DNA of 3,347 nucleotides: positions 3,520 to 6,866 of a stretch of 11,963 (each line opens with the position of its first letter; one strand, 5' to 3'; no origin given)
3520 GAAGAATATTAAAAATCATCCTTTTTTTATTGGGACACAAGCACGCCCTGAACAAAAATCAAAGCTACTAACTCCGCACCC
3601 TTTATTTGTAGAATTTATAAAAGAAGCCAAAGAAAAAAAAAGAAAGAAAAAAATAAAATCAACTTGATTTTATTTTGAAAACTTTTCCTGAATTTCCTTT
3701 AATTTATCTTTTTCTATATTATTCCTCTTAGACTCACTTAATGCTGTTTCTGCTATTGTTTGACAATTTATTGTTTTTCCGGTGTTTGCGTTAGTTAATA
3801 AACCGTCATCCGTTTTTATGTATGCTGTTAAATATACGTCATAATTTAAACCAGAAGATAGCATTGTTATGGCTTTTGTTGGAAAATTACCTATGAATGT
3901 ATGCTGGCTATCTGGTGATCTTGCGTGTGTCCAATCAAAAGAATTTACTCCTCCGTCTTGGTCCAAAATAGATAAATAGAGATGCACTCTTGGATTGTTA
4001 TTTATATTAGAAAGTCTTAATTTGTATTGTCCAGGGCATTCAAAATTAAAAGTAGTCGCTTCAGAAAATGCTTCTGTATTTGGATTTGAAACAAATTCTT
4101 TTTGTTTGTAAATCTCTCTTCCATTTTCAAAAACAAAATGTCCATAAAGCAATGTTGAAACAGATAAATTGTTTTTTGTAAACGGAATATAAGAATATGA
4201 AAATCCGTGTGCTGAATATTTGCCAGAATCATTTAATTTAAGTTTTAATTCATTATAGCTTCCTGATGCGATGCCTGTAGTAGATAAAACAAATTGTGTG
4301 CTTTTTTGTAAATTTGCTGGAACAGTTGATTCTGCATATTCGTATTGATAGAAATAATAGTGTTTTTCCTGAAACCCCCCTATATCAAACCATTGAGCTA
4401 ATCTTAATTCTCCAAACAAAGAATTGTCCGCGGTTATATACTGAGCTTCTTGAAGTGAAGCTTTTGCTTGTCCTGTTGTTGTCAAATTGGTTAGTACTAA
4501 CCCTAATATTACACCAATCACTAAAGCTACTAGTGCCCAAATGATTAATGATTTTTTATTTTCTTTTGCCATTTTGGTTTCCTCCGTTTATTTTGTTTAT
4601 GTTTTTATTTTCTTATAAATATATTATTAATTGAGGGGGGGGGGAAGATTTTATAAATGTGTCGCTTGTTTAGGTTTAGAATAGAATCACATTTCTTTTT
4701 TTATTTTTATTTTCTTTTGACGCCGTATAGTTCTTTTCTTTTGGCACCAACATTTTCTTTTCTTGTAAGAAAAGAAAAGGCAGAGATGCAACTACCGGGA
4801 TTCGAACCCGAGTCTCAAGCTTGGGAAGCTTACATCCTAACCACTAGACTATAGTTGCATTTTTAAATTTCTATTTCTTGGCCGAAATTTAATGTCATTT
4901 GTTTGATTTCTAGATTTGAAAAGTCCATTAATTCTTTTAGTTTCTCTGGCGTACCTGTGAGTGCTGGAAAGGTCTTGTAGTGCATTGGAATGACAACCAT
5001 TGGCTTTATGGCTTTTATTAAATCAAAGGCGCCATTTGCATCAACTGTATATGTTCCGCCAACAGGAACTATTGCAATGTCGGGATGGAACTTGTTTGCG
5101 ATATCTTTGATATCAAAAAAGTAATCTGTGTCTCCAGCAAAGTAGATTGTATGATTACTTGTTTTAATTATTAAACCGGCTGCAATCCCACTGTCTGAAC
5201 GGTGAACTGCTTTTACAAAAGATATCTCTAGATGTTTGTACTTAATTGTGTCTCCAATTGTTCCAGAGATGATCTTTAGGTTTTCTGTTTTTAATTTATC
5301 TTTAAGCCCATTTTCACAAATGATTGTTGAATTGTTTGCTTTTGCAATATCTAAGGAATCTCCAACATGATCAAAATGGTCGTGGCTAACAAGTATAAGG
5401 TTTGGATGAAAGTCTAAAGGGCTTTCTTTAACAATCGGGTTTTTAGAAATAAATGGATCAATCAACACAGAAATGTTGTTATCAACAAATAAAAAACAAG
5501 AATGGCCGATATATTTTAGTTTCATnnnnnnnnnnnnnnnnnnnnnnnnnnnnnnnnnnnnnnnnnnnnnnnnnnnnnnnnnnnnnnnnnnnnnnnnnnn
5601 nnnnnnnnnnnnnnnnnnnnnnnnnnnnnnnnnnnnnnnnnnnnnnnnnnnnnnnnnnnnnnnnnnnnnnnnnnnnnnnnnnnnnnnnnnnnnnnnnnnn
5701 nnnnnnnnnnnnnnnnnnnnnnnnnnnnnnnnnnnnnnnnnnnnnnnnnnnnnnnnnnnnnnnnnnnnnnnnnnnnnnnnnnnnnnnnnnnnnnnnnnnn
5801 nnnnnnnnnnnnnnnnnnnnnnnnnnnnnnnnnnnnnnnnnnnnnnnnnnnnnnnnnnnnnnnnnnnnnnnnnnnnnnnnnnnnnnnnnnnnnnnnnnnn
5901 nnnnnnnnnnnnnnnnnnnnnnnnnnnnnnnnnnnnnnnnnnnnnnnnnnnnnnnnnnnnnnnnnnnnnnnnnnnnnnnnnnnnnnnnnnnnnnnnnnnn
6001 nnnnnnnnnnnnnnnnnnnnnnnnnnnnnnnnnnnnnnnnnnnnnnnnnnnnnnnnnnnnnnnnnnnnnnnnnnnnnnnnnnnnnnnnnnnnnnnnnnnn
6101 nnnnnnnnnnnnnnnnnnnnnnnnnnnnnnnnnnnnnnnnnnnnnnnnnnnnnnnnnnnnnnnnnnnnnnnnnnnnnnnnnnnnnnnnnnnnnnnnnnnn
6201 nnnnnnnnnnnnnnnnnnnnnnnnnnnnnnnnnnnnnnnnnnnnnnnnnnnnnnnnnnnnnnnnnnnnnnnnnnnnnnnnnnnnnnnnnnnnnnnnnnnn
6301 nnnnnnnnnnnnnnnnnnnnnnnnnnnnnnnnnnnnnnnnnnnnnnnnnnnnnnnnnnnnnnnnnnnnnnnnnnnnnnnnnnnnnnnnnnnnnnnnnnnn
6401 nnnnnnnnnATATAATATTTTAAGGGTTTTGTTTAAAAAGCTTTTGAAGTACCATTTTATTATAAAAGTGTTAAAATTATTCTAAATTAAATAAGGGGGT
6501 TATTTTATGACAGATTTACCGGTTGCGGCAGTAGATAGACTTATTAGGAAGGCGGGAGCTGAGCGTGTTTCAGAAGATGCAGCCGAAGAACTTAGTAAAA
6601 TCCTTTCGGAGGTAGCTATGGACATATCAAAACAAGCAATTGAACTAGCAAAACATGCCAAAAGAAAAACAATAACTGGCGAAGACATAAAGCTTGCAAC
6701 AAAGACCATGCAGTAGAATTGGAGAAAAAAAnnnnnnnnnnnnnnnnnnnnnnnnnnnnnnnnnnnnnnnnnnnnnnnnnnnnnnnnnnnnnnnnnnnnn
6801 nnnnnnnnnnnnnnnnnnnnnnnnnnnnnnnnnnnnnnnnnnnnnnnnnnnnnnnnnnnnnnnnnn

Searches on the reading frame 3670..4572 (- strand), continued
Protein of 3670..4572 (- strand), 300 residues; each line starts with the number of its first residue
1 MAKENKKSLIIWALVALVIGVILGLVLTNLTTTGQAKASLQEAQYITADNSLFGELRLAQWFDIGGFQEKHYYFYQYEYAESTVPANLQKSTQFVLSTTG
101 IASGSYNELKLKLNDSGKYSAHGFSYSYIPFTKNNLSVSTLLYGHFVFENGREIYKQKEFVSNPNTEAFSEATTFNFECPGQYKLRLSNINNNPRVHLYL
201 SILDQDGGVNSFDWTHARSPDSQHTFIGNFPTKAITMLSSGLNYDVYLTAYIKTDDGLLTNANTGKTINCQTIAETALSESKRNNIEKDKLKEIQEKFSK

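Call 58: find_encoding_contigs(protein=P0009, flank=4000, max_places=6)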
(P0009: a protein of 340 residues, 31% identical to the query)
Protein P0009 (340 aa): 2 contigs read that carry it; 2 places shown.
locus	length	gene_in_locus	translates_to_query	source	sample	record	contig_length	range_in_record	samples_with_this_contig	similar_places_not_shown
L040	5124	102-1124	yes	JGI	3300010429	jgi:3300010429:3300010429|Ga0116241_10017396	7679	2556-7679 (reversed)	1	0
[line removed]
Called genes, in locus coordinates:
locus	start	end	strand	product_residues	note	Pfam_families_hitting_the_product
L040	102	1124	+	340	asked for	-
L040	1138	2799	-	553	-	PF06418:CTP_synth_N, PF07722:Peptidase_C26 (faint), PF00117:GATase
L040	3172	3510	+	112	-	PF01588:tRNA_bind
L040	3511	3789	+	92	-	PF14358:DUF4405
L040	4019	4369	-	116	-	-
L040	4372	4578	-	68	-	-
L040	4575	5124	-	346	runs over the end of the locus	PF07690:MFS_1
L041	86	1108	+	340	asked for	-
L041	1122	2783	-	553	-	PF06418:CTP_synth_N, PF07722:Peptidase_C26 (faint), PF00117:GATase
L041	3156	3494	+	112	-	PF01588:tRNA_bind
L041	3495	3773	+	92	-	PF14358:DUF4405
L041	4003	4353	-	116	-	-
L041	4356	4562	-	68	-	-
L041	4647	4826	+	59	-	-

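Call 72: search_protein_families(library=pfam, proteins=[P0018, P0012], max_evalue=0.01)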
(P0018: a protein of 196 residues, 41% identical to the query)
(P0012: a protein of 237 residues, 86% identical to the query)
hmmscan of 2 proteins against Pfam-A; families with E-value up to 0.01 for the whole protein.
P0018 (196 aa): 0 families

P0012 (237 aa): 0 families

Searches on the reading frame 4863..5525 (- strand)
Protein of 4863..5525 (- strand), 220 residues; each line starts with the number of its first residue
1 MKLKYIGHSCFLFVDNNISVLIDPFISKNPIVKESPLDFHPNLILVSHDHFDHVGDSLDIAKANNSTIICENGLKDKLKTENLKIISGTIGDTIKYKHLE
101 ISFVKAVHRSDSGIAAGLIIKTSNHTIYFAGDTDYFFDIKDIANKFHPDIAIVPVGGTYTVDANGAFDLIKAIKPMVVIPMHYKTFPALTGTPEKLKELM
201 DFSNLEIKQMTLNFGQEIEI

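Call 9: search_protein_families(library=pfam, proteins=[window:4863-5525:-], max_evalue=0.01)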
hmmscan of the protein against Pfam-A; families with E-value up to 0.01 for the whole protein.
window:4863-5525:- (220 aa): 3 families
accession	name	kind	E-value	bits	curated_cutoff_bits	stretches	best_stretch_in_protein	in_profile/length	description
PF13483.12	Lactamase_B_3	-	3.6e-28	99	24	1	2-182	1-160/160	Beta-lactamase superfamily domain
PF12706.13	Lactamase_B_2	-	2.6e-21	76.6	27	1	20-183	3-200/200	Beta-lactamase superfamily domain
PF00753.33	Lactamase_B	-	3.8e-09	37.2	22.7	1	8-144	6-161/196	Metallo-beta-lactamase superfamily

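Call 12: find_encoding_contigs(protein=window:4863-5525:-, flank=6000, max_places=10)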
Protein window:4863-5525:- (220 aa): 1 contig read that carries it; 1 place shown.
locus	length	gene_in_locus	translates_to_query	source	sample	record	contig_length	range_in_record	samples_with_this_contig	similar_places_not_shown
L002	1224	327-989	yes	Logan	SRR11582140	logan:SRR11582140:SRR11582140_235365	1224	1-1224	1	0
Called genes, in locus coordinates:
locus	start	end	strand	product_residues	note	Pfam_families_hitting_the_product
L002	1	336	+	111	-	?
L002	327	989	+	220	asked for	PF00753:Lactamase_B, PF13483:Lactamase_B_3, PF12706:Lactamase_B_2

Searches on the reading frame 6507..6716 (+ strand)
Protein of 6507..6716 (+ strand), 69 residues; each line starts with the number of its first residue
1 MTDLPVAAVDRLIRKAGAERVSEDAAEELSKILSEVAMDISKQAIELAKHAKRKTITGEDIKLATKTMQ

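Call 72: search_protein_families(library=pfam, proteins=[window:6507-6716:+], max_evalue=0.01)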
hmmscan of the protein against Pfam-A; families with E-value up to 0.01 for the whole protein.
window:6507-6716:+ (69 aa): 11 families
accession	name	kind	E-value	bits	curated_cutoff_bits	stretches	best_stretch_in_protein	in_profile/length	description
PF00808.29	CBFD_NFYB_HMF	-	6e-19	68.5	21.4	1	3-64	2-64/65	Histone-like transcription factor (CBF/NF-Y) and archaeal histone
PF00125.30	Histone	-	6.2e-08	33.4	26.4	1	5-66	57-120/122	Core histone H2A/H2B/H3/H4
PF15630.12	CENP-S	-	5.9e-06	27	28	1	20-67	25-72/76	CENP-S protein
PF02969.23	TAF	-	1.5e-05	25.5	21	1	15-64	15-64/66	TATA box binding protein associated factor (TAF)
PF15511.12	CENP-T_C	-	3.9e-05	24.1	28.1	1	4-63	8-72/108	Centromere kinetochore component CENP-T histone fold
PF02291.21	TFIID-31kDa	-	7.6e-05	23.2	29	1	8-67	10-69/122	Transcription initiation factor IID, 31kD subunit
PF03847.19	TFIID_20kDa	-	8.8e-05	23.4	27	1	17-65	13-62/68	Transcription initiation factor TFIID subunit A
PF09123.17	DUF1931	-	0.0025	18.5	21.8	1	10-66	2-57/138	Domain of unknown function (DUF1931)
PF02269.22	TFIID-18kDa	-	0.004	17.6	27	1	24-64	23-63/93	Transcription initiation factor IID, 18kD subunit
PF20870.2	FAM186A-B_N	-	0.0062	16.4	27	1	6-59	9-62/243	FAM186A/B, N-terminal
PF07524.19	Bromo_TP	-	0.0085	16.5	24.6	1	7-67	10-70/77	Bromodomain associated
